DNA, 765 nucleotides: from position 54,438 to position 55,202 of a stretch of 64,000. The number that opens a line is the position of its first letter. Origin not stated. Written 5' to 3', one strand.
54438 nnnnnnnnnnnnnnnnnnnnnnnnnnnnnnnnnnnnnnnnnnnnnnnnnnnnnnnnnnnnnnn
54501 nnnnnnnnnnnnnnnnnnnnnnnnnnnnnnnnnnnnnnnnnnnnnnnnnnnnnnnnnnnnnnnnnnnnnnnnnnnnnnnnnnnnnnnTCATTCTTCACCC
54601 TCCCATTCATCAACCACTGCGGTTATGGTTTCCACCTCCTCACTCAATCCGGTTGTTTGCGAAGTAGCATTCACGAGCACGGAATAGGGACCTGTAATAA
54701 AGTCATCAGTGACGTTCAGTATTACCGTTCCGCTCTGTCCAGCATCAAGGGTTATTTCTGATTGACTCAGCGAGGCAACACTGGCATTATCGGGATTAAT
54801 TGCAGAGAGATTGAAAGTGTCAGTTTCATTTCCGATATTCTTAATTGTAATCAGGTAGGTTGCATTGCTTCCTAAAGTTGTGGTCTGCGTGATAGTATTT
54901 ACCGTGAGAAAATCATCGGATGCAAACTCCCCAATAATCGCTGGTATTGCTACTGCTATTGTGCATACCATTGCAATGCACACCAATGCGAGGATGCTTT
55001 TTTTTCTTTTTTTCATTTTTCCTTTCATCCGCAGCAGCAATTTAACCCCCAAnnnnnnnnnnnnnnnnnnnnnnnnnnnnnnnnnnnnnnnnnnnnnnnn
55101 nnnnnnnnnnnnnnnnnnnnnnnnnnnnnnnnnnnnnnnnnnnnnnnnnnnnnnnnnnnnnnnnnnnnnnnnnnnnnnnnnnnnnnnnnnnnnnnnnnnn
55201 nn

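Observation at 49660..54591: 1643-aa beta-propeller + 11x cadherin-like + cohesin + dockerin giant with 276-bp tandem DNA repeats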

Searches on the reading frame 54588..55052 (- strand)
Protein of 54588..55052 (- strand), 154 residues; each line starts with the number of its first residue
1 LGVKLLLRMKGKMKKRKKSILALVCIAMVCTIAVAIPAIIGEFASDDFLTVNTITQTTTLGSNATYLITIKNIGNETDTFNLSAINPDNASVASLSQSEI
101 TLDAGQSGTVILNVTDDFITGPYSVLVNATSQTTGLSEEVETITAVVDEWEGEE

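Call 5: search_protein_families(library=pfam, proteins=[window:54588-55052:-], max_evalue=0.01)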
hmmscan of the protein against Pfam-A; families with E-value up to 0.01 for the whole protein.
window:54588-55052:- (154 aa): 1 family
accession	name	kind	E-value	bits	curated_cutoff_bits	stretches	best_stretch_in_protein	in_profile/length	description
PF11614.14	FixG_C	-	0.0065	17.1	25.6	0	65-115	34-84/119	IG-like fold at C-terminal of FixG, putative oxidoreductase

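Call 17: search_protein_families(library=ncbifam, proteins=[window:54588-55052:-], max_evalue=0.01)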
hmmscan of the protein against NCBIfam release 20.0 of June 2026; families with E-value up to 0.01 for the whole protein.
window:54588-55052:- (154 aa): 3 families
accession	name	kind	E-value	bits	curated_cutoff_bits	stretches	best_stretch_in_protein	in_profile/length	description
NF033506.0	PACE-CTERM-PROT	exception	7.2e-07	28.2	110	1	47-114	484-552/627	putative S-layer protein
NF041740.1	choice_anch_T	equivalog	0.00041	19.6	70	1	55-140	154-248/259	choice-of-anchor T family protein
NF012200.0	choice_anch_D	domain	0.0016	18.9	45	1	57-114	28-87/108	choice-of-anchor D domain-containing protein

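Call 43: find_homologous_proteins(query=window:54588-55028:-, max_evalue=0.001)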
Query window:54588-55028:- (146 aa): 88 proteins with E <= 0.001 among 128 candidates.
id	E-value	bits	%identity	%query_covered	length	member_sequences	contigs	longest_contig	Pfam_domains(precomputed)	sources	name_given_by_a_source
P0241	9.6e-81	286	97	100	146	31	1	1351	-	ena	-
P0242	7.7e-64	231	82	97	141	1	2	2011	-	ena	-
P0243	1.2e-63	231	79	93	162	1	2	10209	-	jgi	-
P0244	1.8e-63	230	84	97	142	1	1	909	-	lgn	-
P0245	1.3e-62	227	85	97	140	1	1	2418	-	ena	-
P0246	1.4e-62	227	83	98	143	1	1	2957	-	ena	-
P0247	1.6e-62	227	80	97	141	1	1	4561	-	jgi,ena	-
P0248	1.9e-62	227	84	97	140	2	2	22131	-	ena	-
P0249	5.0e-62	226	83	97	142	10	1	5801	-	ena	-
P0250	8.3e-62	225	78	99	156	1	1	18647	-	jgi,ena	-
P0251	9.2e-62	225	83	97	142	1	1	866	-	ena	-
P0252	1.8e-61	224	83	97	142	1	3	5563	-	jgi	-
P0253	4.0e-61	223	83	97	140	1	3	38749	-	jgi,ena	-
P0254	9.6e-61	221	79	97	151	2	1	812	-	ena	-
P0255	2.4e-60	220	82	97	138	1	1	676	-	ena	-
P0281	2.3e-53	198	76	94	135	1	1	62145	-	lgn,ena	-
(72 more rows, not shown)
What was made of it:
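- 54588..55016 (-): Small partner gene (142 aa from ATG 55016; the mechanical ORF runs to TTG 55052). It has an N-terminal hydrophobic anchor or signal, one Ig-like domain and an acidic tail. A family of 88 proteins of about 140 aa (call 43).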

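Call 51: predict_structure(alignment_id=A2)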
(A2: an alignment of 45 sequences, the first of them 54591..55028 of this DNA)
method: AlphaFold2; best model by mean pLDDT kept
length: 146 residues; sequences in the alignment: 45
mean_pLDDT: 56.7   pTM: 0.48
mean pLDDT of the five models: 56.7, 56.2, 53.3, 50.6, 49.5
residues with pLDDT >= 90: 0; 70-90: 52; 50-70: 27; < 50: 67
segments of 3 or more residues with pLDDT < 50: 1-44, 124-146
pLDDT, mean of each block of 10 residues (from residue 1): 37 37 33 30 52 71 76 77 79 83 77 65 46 42 38
secondary structure, 60 per line:
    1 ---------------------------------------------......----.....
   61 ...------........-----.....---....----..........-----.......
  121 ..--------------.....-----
elements in order: E46-51 E56-63 E70-77 E83-87 E91-94 E99-108 E114-122 E137-141
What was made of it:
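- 54588..55016 (-): AF2 beta-sandwich with pLDDT 70-83 over aa 46-122 (call 51).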

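Call 56: fold_search(model_id=the predicted structure, library=pdb)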
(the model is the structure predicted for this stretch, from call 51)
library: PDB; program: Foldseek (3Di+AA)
matches with E <= 10: 1167; with E <= 0.001: 0
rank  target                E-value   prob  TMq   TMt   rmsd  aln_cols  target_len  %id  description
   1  4b0m_M                3.4e-03  1.00  0.42  0.30   7.7       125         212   11  Complex of the Caf1AN usher domain, Caf1M chaperone and Caf1 subunit from Yersinia pestis (released 2012-09-26)
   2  3dos_A                1.1e-02  1.00  0.45  0.34   6.1       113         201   10  Crystal structure of the complex of the Caf1M chaperone with the mini-fiber of two Caf1 subunits (Caf1:Caf1), carrying (released 2009-07-14)
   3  1z9s_A                1.3e-02  1.00  0.44  0.35   6.3       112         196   10  Crystal Structure of the native chaperone:subunit:subunit Caf1M:Caf1:Caf1 complex (released 2005-06-21)
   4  1p5u_A                1.3e-02  1.00  0.43  0.32   6.9       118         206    8  X-ray structure of the ternary Caf1M:Caf1:Caf1 chaperone:subunit:subunit complex (released 2003-06-24)
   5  3dsn_A                1.5e-02  1.00  0.44  0.34   6.1       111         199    9  Crystal structure of the complex of the Caf1M chaperone with the mini-fiber of two Caf1 subunits (Caf1:Caf1), carrying (released 2009-07-14)
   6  3dsn_D                1.6e-02  1.00  0.43  0.34   6.1       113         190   10  Crystal structure of the complex of the Caf1M chaperone with the mini-fiber of two Caf1 subunits (Caf1:Caf1), carrying (released 2009-07-14)
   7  5d6h_A                1.7e-02  1.00  0.40  0.28   5.5       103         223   11  Crystal structure of CsuC-CsuA/B chaperone-major subunit pre-assembly complex from Csu biofilm-mediating pili of Acine (released 2015-11-04)
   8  3dos_D                1.8e-02  1.00  0.43  0.34   6.3       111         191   11  Crystal structure of the complex of the Caf1M chaperone with the mini-fiber of two Caf1 subunits (Caf1:Caf1), carrying (released 2009-07-14)
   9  5yku                  1.8e-02  0.77  0.26  0.29   9.3       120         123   13  The crystal structure of Macrobrachium rosenbergii nodavirus P-domain with Zn ions (released 2018-10-24)
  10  4djm_D                1.9e-02  1.00  0.40  0.31   6.3       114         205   13  Crystal structure of the E. coli chaperone DraB (released 2013-01-16)
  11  2os7_B                2.0e-02  0.99  0.37  0.28   8.6       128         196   12  Caf1M periplasmic chaperone tetramer (released 2007-04-17)
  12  6fq0_C                2.2e-02  1.00  0.37  0.27   5.0       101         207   10  Crystal structure of the CsuC-CsuA/B chaperone-subunit preassembly complex of the archaic chaperone-usher Csu pili of  (released 2018-09-26)
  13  2os7_D                2.2e-02  0.87  0.30  0.23  11.3       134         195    9  Caf1M periplasmic chaperone tetramer (released 2007-04-17)
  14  2co7_B                2.4e-02  1.00  0.43  0.34   6.7       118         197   14  Salmonella enterica SafA pilin in complex with the SafB chaperone (Type II) (released 2006-06-27)
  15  1p5v_A                2.4e-02  0.99  0.39  0.31   7.6       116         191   11  X-ray structure of the Caf1M:Caf1 chaperone:subunit preassembly complex (released 2003-06-24)
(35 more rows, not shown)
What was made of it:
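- On CARDB (PF07705), for the small upstream protein: Foldseek finds nothing with E < 1e-3, and the best matches are PapD-like Ig domains (call 56).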

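Call 71: search_protein_representatives(alignment_id=A2)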
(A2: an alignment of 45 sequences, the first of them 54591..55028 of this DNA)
Query: 45 sequences, 138 profile positions. Proteins with E-value up to 0.001 (for the whole library): 1367; up to 1e-10: 316; up to 1e-30: 39. The best 150 are listed.
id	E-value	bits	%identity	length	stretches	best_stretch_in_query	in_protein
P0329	2.1e-87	306.1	-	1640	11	35-132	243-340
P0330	8.3e-69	245.9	-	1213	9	35-133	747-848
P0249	5.8e-66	236.7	-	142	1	1-137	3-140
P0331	1.8e-60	218.9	-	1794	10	35-132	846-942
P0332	2.1e-59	215.4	-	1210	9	39-132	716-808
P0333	2.9e-54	198.8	-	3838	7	32-134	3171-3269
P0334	2.2e-53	195.9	-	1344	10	38-133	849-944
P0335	3.7e-53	195.2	-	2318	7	41-134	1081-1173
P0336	7.0e-52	191.1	-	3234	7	35-132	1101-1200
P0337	3.7e-51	188.7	-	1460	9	29-132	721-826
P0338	6.6e-51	187.9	-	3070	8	35-119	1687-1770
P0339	1.9e-50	186.4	-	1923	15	37-132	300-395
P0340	2.6e-49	182.8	-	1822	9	35-134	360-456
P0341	1.1e-48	180.7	-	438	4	35-133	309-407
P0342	2.5e-48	179.5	-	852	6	35-136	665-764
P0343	6.7e-48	178.2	-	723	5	35-132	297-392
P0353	1.5e-37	144.6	-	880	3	35-133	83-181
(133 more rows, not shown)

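Call 72: search_protein_families(library=pfam, proteins=[P0329, P0330, P0341, P0343, P0342, P0353], max_evalue=0.001)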
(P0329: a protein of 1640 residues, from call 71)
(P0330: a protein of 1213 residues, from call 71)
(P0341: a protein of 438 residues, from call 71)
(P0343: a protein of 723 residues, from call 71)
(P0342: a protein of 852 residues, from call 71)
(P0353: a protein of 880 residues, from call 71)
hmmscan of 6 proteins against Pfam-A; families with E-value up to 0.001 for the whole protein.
P0329 (1640 aa): 10 families
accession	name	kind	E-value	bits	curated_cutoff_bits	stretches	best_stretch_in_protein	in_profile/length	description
PF11614.14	FixG_C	-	1.9e-23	83.3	25.6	0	50-101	34-86/119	IG-like fold at C-terminal of FixG, putative oxidoreductase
PF22544.2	HYDIN_VesB_CFA65-like_Ig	-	1.5e-13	51.3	25.5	0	43-105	15-77/100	HYDIN/CFA65/VesB-like, Ig-like domain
PF22067.2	Cep192_D3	-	6.1e-12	45.9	27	0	357-414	14-69/99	Cep192 domain 3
PF05506.17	PLipase_C_C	-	5.2e-10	40.5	24.4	0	258-323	12-70/80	Bacterial phospholipase C, C-terminal domain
PF07705.17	CARDB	-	7e-08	33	22.7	0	252-327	15-88/101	CARDB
PF21633.3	MOV-10_Ig-like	-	1.5e-06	28.7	27.4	0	555-625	35-103/126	Helicase MOV-10, Ig-like domain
PF15780.11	ASH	-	2.5e-05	24.8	27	0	38-96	14-72/98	Abnormal spindle-like microcephaly-assoc'd, ASPM-SPD-2-Hydin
PF16353.11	LacZ_4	-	2.7e-05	24.8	27.3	0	160-218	14-69/87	Beta-galactosidase, domain 4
PF12735.13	IgD3_Trs65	-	5.6e-05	23.3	27.4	0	440-491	13-64/172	TRAPP trafficking subunit Trs65 IgD3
PF23619.1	Ig_VWA7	-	0.00073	20.2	27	1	47-120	16-91/104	VWA7 Ig-like domain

P0330 (1213 aa): 7 families
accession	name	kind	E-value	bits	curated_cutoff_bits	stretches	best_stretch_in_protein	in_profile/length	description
PF11614.14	FixG_C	-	4e-17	62.9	25.6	0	451-505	34-89/119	IG-like fold at C-terminal of FixG, putative oxidoreductase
PF22544.2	HYDIN_VesB_CFA65-like_Ig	-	1e-15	58.2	25.5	0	132-207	14-88/100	HYDIN/CFA65/VesB-like, Ig-like domain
PF05506.17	PLipase_C_C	-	2.2e-10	41.7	24.4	0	347-409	13-68/80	Bacterial phospholipase C, C-terminal domain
PF23265.1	Ig-like_KY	-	4.3e-06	27.3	27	0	644-730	23-111/129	KY-like, immunoglobulin-like domain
PF07705.17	CARDB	-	3e-05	24.6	22.7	1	438-515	9-85/101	CARDB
PF22067.2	Cep192_D3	-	7.9e-05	23.1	27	0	28-85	14-70/99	Cep192 domain 3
PF24507.1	Ig_CFAP65_4th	-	0.00033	21.4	27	0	659-726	1-66/76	CFAP65, fourth Ig-like domain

P0341 (438 aa): 3 families
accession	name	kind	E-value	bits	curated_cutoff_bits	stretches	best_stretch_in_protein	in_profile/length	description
PF11614.14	FixG_C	-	1.5e-06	28.8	25.6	0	112-166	33-87/119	IG-like fold at C-terminal of FixG, putative oxidoreductase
PF22544.2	HYDIN_VesB_CFA65-like_Ig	-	5.8e-05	23.7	25.5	0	319-390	16-86/100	HYDIN/CFA65/VesB-like, Ig-like domain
PF23265.1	Ig-like_KY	-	0.00017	22.2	27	0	320-405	32-116/129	KY-like, immunoglobulin-like domain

P0343 (723 aa): 1 family
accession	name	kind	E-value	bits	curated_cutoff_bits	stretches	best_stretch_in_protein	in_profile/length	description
PF11614.14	FixG_C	-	1.7e-05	25.4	25.6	0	305-364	28-87/119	IG-like fold at C-terminal of FixG, putative oxidoreductase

P0342 (852 aa): 6 families
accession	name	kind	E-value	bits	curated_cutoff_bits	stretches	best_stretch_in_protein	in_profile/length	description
PF14870.12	PSII_BNR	-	3.6e-18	66.3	27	3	28-101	18-94/303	Photosynthesis system II assembly factor YCF48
PF11614.14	FixG_C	-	6.1e-15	55.9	25.6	0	681-733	34-86/119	IG-like fold at C-terminal of FixG, putative oxidoreductase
PF22544.2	HYDIN_VesB_CFA65-like_Ig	-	8.4e-12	45.6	25.5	1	465-529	14-82/100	HYDIN/CFA65/VesB-like, Ig-like domain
PF05506.17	PLipase_C_C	-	9e-07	30.2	24.4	0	472-531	12-69/80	Bacterial phospholipase C, C-terminal domain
PF07705.17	CARDB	-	3.4e-06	27.6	22.7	0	561-643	4-86/101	CARDB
PF22067.2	Cep192_D3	-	1.3e-05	25.7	27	0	465-520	12-70/99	Cep192 domain 3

P0353 (880 aa): 3 families
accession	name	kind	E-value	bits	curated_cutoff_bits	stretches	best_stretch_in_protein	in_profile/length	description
PF08308.17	PEGA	-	7.4e-15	55.1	20.8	1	664-732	2-69/71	PEGA domain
PF23265.1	Ig-like_KY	-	5.7e-05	23.7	27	0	81-188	17-119/129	KY-like, immunoglobulin-like domain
PF18884.5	TSP3_bac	-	0.00089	19.5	25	0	752-773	1-22/22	Bacterial TSP3 repeat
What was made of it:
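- On CARDB (PF07705), for the small upstream protein: Multi-copy relatives of the domain do pass CARDB (33 bits against 22.7) but score higher on FixG_C and HYDIN/VesB Ig (call 72).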

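Call 73: find_encoding_contigs(protein=P0281, flank=10000, max_places=1)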
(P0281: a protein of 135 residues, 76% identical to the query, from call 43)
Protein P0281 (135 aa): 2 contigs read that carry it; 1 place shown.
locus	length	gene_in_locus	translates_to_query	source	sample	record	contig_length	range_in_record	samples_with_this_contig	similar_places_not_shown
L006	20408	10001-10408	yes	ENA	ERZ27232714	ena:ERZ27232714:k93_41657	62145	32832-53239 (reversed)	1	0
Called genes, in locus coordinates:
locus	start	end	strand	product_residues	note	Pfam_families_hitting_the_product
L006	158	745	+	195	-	PF14938:SNAP (weak)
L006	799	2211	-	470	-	PF01637:ATPase_2, PF13173:AAA_14, PF13401:AAA_22 (weak), PF03008:DUF234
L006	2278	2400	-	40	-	-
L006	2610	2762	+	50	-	-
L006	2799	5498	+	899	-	PF11824:DUF3344, PF07705:CARDB, PF11824:DUF3344, PF07705:CARDB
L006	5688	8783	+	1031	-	PF07705:CARDB, PF11824:DUF3344, PF00963:Cohesin, PF00404:Dockerin_1 (weak)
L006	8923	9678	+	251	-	-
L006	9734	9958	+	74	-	-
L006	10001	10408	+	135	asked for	-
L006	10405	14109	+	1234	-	PF13360:PQQ_2, PF13570:Beta-prop_ACSF4 (weak), PF20067:SSL_N (faint), PF13360:PQQ_2, PF13570:Beta-prop_ACSF4, PF13360:PQQ_2, PF13570:Beta-prop_ACSF4, PF00404:Dockerin_1, +2 more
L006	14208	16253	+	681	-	PF16656:Pur_ac_phosph_N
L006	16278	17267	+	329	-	PF00963:Cohesin, PF18911:PKD_4, PF00801:PKD (weak), PF00404:Dockerin_1 (faint)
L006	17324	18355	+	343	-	PF00963:Cohesin, PF00581:Rhodanese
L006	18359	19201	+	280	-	PF00963:Cohesin (weak)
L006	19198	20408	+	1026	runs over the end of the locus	PF11824:DUF3344, PF07705:CARDB, PF11824:DUF3344, PF07705:CARDB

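Call 74: find_encoding_contigs(protein=P0253, flank=10000, max_places=1)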
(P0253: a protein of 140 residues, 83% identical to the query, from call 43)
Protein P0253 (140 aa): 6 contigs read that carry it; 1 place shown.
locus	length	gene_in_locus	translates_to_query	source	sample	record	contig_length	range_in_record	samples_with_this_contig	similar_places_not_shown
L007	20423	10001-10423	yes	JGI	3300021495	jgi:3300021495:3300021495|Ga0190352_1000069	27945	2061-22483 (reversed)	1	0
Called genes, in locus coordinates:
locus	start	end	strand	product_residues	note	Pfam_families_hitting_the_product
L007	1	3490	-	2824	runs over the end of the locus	PF07705:CARDB, PF03061:4HBT (faint), PF07705:CARDB, PF11824:DUF3344, PF07705:CARDB (weak)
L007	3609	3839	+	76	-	-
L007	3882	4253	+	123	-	-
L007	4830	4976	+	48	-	-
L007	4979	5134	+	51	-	-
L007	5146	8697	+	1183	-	PF07705:CARDB, PF11824:DUF3344, PF07705:CARDB, PF00963:Cohesin, PF00404:Dockerin_1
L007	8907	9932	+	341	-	PF00963:Cohesin (weak), PF07705:CARDB, PF00404:Dockerin_1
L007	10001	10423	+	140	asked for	-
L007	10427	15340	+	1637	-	PF13570:Beta-prop_ACSF4, PF13360:PQQ_2, PF17963:Big_9, PF05345:He_PIG, PF17963:Big_9, PF05345:He_PIG, PF00963:Cohesin, PF00404:Dockerin_1, +12 more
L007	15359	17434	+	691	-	PF00963:Cohesin, PF16656:Pur_ac_phosph_N, PF00963:Cohesin (weak)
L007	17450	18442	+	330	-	PF00801:PKD (weak), PF18911:PKD_4, PF00404:Dockerin_1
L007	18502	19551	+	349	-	PF00581:Rhodanese, PF18204:PGF-CTERM (weak)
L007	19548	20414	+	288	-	PF00963:Cohesin, PF18204:PGF-CTERM (weak)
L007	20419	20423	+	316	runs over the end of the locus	PF00963:Cohesin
